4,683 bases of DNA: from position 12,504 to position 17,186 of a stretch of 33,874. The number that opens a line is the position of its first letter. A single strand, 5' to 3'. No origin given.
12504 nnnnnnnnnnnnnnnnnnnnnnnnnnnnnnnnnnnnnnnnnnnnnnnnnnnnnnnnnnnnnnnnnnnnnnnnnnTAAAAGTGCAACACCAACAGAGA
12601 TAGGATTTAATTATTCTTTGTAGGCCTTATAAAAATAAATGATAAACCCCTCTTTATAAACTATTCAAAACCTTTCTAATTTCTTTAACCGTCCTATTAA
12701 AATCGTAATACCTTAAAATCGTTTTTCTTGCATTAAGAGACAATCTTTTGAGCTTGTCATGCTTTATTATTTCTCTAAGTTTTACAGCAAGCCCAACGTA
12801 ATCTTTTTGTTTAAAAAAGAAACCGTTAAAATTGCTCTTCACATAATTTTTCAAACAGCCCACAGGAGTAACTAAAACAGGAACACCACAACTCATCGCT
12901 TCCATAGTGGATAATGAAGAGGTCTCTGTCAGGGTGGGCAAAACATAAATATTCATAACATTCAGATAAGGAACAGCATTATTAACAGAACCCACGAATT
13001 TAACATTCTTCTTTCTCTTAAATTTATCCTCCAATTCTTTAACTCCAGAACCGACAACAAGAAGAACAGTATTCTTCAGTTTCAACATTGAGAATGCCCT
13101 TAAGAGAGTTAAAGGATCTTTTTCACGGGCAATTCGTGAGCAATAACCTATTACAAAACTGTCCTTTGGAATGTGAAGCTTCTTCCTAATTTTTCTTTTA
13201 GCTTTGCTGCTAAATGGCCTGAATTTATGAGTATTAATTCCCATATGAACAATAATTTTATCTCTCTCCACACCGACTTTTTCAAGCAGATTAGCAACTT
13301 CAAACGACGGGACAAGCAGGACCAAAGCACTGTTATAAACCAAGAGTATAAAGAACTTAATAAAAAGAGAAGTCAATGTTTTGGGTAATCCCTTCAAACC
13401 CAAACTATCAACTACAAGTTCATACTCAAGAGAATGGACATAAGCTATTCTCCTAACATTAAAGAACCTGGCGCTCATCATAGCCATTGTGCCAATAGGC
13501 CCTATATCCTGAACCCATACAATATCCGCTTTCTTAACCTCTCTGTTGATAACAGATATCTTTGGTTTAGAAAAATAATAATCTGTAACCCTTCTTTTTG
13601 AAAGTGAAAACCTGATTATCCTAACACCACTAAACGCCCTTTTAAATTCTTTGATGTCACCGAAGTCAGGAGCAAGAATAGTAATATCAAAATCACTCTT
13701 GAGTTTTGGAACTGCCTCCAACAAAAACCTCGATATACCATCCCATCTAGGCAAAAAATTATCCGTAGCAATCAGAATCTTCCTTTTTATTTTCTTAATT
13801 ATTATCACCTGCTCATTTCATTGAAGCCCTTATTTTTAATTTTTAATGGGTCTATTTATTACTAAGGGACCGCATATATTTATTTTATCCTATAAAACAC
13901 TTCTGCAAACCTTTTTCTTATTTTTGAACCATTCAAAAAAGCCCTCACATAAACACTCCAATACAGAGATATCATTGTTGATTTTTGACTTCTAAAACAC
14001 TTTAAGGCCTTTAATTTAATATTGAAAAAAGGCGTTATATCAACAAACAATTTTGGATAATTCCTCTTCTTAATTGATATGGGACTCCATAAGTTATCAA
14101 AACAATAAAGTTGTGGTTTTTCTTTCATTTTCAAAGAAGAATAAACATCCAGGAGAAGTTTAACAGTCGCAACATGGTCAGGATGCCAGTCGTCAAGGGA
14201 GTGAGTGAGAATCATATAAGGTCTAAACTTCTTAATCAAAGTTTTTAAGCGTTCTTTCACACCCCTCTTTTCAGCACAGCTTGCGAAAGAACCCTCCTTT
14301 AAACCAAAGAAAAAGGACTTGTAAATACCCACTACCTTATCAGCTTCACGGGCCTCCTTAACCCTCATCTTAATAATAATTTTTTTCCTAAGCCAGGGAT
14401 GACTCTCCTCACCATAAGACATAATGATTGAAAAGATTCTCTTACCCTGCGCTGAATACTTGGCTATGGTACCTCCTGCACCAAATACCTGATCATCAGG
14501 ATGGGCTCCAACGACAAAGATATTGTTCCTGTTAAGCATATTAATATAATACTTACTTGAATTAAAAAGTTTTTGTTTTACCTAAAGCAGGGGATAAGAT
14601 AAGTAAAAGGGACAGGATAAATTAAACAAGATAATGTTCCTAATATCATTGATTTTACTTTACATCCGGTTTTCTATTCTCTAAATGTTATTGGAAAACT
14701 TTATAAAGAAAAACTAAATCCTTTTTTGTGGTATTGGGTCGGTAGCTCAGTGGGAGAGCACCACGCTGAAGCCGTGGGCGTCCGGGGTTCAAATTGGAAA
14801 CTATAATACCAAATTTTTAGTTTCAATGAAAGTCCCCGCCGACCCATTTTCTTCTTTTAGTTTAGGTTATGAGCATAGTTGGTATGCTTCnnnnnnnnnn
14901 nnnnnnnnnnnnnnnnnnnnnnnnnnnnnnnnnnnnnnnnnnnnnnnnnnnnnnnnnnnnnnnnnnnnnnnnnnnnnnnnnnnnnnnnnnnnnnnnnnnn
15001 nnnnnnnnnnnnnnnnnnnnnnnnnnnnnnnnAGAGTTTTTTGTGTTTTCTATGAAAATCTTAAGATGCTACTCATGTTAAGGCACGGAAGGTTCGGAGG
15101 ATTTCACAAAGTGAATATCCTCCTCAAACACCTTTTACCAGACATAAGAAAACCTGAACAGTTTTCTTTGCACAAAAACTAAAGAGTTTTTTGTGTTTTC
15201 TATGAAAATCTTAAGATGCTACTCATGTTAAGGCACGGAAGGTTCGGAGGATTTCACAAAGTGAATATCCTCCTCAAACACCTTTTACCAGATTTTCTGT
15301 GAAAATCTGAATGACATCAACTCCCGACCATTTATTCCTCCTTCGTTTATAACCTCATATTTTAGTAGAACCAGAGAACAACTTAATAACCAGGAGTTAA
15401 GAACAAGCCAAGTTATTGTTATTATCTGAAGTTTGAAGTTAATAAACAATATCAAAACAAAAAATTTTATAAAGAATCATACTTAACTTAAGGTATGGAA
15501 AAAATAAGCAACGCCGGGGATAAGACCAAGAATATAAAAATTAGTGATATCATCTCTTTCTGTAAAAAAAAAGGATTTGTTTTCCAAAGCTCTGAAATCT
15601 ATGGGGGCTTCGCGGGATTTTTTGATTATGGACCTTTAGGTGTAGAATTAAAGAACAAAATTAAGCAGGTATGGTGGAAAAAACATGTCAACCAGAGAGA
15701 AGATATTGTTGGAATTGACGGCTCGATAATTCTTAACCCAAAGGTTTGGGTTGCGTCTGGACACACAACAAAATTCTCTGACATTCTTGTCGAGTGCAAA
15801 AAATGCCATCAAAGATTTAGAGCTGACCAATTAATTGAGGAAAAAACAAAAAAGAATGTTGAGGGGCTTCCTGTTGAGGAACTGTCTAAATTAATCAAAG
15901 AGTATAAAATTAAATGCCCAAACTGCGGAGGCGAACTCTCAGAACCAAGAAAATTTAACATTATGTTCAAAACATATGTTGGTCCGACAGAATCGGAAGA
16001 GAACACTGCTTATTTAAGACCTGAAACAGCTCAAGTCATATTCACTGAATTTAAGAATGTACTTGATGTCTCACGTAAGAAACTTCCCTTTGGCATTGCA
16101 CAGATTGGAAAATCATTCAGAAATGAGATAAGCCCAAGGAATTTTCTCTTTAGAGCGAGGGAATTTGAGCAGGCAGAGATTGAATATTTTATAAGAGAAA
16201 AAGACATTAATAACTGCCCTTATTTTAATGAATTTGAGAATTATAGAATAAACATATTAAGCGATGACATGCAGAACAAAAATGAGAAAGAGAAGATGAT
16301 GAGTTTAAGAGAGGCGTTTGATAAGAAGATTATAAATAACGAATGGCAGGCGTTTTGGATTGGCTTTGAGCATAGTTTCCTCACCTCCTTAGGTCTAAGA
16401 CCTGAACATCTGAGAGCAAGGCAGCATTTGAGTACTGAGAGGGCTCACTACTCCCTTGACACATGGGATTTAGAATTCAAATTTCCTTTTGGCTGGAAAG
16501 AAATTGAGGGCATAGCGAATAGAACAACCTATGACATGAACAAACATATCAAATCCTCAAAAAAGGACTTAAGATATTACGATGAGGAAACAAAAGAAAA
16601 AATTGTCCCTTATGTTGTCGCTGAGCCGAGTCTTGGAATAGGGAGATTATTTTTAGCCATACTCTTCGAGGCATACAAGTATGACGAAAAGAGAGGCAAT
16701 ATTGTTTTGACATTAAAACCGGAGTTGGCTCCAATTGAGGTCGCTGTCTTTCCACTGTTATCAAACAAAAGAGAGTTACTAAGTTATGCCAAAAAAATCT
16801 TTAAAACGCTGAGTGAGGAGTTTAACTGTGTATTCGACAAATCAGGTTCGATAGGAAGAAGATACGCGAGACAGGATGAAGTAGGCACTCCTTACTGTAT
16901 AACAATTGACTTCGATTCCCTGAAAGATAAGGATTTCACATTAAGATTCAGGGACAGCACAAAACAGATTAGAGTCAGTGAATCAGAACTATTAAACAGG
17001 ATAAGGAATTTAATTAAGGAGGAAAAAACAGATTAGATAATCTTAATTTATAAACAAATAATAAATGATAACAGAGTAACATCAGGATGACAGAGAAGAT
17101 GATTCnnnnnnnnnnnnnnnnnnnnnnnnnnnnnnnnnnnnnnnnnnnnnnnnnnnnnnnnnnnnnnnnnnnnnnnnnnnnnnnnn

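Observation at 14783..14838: tRNA-Phe carries a non-canonical intron in the T-loop (position ~59-60/61) with a textbook bulge-helix-bulge motif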

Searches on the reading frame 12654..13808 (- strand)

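Call 61: search_protein_families(library=pfam, proteins=[window:12654-13808:-])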
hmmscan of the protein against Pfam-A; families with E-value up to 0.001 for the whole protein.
window:12654-13808:- (384 aa): 4 families
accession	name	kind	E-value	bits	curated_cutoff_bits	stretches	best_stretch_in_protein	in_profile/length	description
PF00534.26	Glycos_transf_1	-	1.9e-27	96.4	26.4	1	204-362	2-171/172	Glycosyl transferases group 1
PF13692.12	Glyco_trans_1_4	-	1.9e-24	86.9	27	1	218-349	2-141/142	Glycosyl transferases group 1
PF13439.12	Glyco_transf_4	-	2.6e-11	44.3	28.5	1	23-193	2-168/170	Glycosyltransferase Family 4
PF13524.12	Glyco_trans_1_2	-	1.1e-05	25.9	25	1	284-377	46-142/144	Glycosyl transferase-like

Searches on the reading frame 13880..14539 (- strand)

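Call 61: search_protein_families(library=pfam, proteins=[window:13880-14539:-])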
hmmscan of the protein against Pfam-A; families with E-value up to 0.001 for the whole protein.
window:13880-14539:- (219 aa): 1 family
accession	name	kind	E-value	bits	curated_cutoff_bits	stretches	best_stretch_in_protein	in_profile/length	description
PF02585.22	PIG-L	-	3.5e-25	89.4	28.2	1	9-131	2-127/129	GlcNAc-PI de-N-acetylase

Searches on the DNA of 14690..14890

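Call 4: search_rna_families(source=window, start=14690, end=14890, threshold=evalue, max_evalue=10, show_alignments=3)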
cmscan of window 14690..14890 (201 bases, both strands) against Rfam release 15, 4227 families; matches with E-value up to 10: 5.
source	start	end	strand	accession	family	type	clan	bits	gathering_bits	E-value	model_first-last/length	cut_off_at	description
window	14745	14777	+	RF00005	tRNA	Gene; tRNA;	CL00001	20.1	29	0.052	10-42/71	no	tRNA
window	14736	14845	+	RF01684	mascRNA-menRNA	Gene;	-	15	42.5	1.4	1-56/56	no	MALAT1-associated small cytoplasmic RNA/MEN beta RNA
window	14690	14733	+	RF03149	RAGATH-12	Gene; sRNA;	-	13.8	75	1.8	39-78/78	5'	RAGATH-12 RNA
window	14708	14725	-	RF02129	GNAS-AS1_3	Gene; lncRNA;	-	11.3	42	2.6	1-38/38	no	GNAS antisense RNA 1 conserved region 3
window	14700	14774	+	RF02212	ZFAT-AS1_2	Gene; lncRNA;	-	10.3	70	8.1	140-205/205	no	ZFAT antisense RNA 1 conserved region 2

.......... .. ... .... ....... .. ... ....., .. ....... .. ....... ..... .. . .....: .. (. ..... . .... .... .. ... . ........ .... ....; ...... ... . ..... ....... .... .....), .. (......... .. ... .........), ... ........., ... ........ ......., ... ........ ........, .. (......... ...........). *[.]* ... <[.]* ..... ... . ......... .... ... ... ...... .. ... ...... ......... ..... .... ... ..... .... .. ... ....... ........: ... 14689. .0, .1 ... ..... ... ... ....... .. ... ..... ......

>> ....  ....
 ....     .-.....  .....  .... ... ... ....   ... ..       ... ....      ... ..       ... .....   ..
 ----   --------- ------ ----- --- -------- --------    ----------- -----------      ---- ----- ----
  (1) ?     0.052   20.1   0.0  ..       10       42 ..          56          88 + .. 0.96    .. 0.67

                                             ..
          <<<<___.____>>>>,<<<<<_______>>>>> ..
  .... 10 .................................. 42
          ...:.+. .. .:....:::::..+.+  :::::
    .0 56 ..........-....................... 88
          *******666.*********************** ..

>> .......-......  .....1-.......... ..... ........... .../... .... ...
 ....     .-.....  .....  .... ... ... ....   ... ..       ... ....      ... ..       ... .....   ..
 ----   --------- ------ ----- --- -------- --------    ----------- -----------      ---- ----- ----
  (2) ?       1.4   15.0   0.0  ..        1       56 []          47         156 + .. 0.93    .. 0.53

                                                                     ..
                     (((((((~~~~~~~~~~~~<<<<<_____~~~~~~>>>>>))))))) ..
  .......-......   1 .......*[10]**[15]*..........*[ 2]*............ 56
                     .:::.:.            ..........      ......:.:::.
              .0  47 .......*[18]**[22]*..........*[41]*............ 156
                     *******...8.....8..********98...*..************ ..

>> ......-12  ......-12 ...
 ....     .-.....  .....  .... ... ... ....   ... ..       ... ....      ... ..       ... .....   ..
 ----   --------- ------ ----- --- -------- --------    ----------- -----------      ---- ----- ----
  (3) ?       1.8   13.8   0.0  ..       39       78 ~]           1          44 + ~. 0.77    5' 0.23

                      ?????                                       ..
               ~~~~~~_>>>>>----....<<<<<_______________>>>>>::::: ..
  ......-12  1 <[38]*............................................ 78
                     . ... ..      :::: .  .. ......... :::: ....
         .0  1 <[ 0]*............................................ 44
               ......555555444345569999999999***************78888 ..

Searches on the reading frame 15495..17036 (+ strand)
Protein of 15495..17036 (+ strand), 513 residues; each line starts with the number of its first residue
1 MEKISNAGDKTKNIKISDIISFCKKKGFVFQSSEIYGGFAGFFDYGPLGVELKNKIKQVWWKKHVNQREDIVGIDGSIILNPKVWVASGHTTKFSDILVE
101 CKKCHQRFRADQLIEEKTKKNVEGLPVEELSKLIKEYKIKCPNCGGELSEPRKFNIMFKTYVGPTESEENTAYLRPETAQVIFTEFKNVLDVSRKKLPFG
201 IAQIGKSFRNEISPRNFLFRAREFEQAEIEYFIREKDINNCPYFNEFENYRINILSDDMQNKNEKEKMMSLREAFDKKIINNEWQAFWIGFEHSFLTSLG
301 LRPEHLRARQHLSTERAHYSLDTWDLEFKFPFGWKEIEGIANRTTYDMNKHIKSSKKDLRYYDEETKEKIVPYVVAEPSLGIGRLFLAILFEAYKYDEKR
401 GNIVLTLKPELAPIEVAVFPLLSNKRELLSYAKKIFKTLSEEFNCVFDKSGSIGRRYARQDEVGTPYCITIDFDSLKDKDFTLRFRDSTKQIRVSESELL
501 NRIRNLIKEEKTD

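Call 61: search_protein_families(library=pfam, proteins=[window:15495-17036:+])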
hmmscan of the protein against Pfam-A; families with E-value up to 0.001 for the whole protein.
window:15495-17036:+ (513 aa): 2 families
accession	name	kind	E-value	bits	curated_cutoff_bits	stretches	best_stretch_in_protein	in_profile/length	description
PF03129.25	HGTP_anticodon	-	3.1e-19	69.3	21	1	415-505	1-93/94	Anticodon binding domain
PF00587.30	tRNA-synt_2b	-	1e-10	42.4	29.3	1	168-390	6-176/179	tRNA synthetase class II core domain (G, H, P, S and T)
